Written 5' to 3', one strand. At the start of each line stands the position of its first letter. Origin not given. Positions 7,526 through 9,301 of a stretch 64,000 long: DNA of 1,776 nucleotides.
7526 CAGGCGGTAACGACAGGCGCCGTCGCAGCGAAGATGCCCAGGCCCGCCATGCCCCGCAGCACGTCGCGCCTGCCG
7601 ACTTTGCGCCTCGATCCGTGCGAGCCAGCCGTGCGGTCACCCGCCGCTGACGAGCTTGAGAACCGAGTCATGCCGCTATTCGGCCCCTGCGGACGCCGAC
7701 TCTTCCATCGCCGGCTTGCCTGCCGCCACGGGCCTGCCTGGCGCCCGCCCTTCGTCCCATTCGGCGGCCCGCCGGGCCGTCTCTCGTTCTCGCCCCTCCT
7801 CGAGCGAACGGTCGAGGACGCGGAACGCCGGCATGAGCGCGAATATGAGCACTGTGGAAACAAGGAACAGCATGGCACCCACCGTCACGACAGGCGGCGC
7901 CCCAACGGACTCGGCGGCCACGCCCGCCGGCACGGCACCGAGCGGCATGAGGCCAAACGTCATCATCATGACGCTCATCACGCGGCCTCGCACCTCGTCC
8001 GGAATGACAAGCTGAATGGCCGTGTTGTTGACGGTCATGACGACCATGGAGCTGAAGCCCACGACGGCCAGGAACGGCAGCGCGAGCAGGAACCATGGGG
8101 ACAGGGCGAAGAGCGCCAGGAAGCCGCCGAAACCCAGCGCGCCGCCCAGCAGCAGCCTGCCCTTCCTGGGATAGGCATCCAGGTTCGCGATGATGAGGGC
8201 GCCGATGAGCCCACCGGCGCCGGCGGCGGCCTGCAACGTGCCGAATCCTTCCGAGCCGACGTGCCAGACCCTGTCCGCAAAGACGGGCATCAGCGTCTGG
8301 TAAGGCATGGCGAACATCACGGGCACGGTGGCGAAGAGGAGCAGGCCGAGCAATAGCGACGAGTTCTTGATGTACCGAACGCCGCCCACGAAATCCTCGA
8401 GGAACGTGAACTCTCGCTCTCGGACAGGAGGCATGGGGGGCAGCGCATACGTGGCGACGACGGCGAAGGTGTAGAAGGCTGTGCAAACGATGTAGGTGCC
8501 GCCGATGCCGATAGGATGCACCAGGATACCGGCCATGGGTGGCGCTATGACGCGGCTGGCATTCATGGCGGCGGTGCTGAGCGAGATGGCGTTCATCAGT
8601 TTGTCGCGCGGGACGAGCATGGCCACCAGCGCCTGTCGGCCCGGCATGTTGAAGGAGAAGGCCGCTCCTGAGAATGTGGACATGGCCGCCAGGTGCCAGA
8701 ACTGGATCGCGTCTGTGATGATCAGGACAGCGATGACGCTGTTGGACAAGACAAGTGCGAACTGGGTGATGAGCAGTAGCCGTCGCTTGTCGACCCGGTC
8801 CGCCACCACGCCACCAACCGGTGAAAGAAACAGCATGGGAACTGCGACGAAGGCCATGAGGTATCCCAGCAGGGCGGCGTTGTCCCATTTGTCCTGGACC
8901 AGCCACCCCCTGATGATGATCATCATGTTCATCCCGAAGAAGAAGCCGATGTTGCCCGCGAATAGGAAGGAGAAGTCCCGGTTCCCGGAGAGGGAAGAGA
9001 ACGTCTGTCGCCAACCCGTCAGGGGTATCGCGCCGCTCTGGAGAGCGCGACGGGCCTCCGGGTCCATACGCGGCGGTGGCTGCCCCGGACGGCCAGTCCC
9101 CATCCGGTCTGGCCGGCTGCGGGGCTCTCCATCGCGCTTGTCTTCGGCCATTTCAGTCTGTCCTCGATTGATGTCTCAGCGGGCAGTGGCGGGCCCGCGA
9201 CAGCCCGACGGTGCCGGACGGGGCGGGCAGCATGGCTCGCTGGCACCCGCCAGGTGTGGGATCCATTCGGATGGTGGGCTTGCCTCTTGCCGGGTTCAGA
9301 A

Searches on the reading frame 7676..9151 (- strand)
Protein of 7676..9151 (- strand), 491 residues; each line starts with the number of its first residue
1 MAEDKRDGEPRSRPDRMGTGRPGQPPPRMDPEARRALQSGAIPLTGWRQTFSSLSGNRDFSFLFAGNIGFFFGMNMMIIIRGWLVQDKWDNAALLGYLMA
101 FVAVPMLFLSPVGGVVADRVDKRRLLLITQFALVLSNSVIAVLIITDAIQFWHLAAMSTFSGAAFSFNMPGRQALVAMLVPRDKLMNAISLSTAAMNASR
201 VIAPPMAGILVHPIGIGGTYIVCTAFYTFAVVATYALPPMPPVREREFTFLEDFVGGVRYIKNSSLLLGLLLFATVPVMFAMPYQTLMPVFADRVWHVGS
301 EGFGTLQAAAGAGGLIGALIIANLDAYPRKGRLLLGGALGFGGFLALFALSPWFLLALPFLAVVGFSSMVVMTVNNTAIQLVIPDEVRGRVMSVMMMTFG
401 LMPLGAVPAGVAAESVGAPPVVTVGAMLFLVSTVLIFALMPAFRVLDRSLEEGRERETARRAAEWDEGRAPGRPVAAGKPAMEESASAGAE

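Call 18: search_protein_families(library=pfam, proteins=[window:7676-9151:-], max_evalue=0.001)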
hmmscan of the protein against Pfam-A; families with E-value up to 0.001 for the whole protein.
window:7676-9151:- (491 aa): 3 families
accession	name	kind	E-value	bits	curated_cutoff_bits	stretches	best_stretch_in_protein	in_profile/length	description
PF05977.19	MFS_3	-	9.5e-45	153.5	27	1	60-440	12-395/524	Transmembrane secretion effector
PF07690.21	MFS_1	-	5.2e-34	118.1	33.4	1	63-402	1-342/347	Major Facilitator Superfamily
PF13347.12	MFS_2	-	0.0005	19.2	27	1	45-166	211-332/427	MFS/sugar transport protein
